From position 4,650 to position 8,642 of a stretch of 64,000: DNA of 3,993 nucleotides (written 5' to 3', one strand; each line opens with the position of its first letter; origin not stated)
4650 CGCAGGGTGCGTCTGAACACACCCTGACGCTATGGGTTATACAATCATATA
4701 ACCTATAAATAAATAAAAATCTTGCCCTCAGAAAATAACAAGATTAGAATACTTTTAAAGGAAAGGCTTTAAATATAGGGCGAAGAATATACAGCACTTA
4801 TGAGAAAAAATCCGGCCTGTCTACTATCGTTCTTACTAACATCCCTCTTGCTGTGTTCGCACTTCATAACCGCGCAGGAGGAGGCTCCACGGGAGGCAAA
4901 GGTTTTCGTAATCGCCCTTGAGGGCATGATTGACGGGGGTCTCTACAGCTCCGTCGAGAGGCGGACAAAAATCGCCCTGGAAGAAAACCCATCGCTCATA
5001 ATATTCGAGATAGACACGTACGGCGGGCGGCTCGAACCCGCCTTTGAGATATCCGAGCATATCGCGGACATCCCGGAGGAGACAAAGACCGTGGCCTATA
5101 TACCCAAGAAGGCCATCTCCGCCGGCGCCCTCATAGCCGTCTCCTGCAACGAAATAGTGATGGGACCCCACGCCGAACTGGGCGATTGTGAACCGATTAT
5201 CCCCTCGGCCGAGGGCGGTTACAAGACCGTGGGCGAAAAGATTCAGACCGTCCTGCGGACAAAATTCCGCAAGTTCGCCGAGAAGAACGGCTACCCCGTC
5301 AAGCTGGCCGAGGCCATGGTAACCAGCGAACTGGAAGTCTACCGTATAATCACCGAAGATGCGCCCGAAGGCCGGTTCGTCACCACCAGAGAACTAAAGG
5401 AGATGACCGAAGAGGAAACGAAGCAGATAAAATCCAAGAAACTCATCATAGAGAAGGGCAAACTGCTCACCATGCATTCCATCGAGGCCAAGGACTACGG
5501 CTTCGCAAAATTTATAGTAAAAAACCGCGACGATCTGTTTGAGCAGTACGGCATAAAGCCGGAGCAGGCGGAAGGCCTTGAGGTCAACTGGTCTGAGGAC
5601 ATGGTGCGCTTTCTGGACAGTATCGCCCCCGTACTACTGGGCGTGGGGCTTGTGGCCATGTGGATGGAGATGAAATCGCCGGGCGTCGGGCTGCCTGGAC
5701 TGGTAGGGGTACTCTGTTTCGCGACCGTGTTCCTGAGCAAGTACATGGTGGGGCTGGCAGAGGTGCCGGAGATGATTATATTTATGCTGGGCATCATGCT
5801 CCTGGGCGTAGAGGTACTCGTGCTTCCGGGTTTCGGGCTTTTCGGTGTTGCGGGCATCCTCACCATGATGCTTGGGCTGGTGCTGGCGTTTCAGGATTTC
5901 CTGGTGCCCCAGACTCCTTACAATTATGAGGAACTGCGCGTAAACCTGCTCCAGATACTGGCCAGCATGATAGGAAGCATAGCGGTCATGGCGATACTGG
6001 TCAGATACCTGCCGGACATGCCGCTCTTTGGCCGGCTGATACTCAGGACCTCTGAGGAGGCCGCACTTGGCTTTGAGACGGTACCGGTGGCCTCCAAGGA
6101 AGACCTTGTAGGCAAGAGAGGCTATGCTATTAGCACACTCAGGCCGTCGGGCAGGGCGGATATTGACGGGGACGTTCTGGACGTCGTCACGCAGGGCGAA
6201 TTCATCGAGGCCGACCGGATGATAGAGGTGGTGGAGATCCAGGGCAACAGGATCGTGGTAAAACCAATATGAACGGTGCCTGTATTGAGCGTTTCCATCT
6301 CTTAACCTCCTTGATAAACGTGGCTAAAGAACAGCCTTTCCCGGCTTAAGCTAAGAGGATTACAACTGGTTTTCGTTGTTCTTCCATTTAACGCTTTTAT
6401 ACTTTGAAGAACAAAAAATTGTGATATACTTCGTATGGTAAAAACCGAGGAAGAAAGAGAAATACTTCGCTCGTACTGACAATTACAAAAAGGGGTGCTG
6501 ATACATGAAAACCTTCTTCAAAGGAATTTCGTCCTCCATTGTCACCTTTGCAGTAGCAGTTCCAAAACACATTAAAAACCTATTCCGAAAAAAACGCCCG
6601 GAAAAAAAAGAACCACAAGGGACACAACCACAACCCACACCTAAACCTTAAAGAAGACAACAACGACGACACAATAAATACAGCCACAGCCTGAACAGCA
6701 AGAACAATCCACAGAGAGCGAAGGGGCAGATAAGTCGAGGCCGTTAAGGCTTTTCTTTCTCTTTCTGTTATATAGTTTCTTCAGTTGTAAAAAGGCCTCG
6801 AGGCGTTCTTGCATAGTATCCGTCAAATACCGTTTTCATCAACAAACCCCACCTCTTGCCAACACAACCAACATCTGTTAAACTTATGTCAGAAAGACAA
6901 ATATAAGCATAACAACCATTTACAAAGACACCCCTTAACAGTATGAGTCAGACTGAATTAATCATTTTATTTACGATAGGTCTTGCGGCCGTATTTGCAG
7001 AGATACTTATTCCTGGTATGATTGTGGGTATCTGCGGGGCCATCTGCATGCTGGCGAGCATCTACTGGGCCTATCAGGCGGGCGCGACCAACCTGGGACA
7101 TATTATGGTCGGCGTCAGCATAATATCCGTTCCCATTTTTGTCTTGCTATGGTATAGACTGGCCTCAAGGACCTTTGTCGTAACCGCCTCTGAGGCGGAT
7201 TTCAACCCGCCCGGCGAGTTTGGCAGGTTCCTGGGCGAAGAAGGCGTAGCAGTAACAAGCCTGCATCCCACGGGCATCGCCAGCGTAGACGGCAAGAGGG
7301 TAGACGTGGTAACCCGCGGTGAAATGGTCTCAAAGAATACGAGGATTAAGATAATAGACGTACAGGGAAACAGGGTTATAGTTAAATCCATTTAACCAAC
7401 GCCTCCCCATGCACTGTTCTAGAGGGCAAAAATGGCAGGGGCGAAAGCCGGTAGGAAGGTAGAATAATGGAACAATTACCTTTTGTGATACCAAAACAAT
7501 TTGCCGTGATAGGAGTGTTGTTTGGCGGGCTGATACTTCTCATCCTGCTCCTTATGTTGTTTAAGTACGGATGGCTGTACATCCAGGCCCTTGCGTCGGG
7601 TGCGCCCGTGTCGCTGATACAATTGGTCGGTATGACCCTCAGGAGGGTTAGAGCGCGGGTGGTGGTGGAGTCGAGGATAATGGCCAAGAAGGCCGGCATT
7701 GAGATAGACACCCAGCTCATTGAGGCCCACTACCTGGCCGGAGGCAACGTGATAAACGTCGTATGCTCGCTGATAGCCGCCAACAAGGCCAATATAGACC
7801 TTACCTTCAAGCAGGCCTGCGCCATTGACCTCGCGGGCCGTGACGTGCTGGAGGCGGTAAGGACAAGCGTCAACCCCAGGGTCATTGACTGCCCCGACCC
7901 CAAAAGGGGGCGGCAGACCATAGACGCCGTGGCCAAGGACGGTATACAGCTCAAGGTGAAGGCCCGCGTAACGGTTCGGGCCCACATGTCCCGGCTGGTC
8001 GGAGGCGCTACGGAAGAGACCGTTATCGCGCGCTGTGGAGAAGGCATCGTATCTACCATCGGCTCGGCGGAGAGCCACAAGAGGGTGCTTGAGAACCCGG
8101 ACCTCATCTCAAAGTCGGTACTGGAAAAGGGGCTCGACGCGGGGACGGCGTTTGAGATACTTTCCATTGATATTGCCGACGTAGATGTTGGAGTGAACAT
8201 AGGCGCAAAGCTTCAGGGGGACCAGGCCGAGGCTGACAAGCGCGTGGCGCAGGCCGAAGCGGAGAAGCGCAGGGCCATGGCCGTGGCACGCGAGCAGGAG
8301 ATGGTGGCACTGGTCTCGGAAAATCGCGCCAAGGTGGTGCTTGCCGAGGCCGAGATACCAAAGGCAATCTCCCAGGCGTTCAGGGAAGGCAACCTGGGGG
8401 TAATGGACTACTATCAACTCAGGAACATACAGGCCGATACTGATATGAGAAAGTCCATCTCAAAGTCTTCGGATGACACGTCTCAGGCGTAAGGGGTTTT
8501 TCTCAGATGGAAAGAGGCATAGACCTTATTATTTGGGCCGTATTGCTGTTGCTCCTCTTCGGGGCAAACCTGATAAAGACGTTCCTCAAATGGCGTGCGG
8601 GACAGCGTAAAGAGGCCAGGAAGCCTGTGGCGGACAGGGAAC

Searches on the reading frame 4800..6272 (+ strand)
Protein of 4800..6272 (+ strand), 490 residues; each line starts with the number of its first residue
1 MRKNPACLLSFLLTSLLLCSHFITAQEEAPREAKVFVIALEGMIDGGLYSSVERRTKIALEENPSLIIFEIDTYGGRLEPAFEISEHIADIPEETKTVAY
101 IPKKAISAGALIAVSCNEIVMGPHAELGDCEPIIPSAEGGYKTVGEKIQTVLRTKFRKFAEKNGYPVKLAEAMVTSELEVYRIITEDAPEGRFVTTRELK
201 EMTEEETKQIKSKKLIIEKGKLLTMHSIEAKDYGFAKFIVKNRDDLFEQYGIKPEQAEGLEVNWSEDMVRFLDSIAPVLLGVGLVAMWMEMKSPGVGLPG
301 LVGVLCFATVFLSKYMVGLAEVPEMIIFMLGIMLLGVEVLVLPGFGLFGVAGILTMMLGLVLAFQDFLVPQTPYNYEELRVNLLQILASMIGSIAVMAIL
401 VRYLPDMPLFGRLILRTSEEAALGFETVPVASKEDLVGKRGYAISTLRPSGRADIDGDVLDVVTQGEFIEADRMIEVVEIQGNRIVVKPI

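Call 83: search_protein_families(library=pfam, proteins=[window:4800-6272:+], max_evalue=0.00001)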
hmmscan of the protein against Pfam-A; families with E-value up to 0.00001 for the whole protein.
window:4800-6272:+ (490 aa): 3 families
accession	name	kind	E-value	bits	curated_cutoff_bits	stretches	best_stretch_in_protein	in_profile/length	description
PF25145.1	NfeD1b_N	-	4.4e-34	118.2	40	1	34-196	1-154/189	NfeD1b, N-terminal domain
PF24961.1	NfeD_membrane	-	9.9e-24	84.1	26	1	275-401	2-118/119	NfeD integral membrane domain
PF01957.25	NfeD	-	2.1e-14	53.9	29.1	1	434-489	2-57/57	NfeD-like C-terminal, partner-binding domain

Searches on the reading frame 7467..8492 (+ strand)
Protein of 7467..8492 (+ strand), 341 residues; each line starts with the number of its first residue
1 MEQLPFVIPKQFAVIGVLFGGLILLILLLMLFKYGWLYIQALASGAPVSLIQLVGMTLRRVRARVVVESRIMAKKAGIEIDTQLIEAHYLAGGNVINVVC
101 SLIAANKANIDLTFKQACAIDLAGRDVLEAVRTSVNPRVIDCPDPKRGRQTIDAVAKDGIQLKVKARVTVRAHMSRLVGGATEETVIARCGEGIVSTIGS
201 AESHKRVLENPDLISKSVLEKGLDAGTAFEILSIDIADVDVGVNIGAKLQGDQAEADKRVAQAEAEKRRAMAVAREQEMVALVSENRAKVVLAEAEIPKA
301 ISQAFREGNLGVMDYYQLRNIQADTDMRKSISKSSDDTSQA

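Call 83: search_protein_families(library=pfam, proteins=[window:7467-8492:+], max_evalue=0.00001)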
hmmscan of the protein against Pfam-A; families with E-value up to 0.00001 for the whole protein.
window:7467-8492:+ (341 aa): 1 family
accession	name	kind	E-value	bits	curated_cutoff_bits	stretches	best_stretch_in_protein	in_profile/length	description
PF12127.13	FloA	-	6.6e-153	508.8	34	1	23-334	7-313/314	Flotillin-like protein FloA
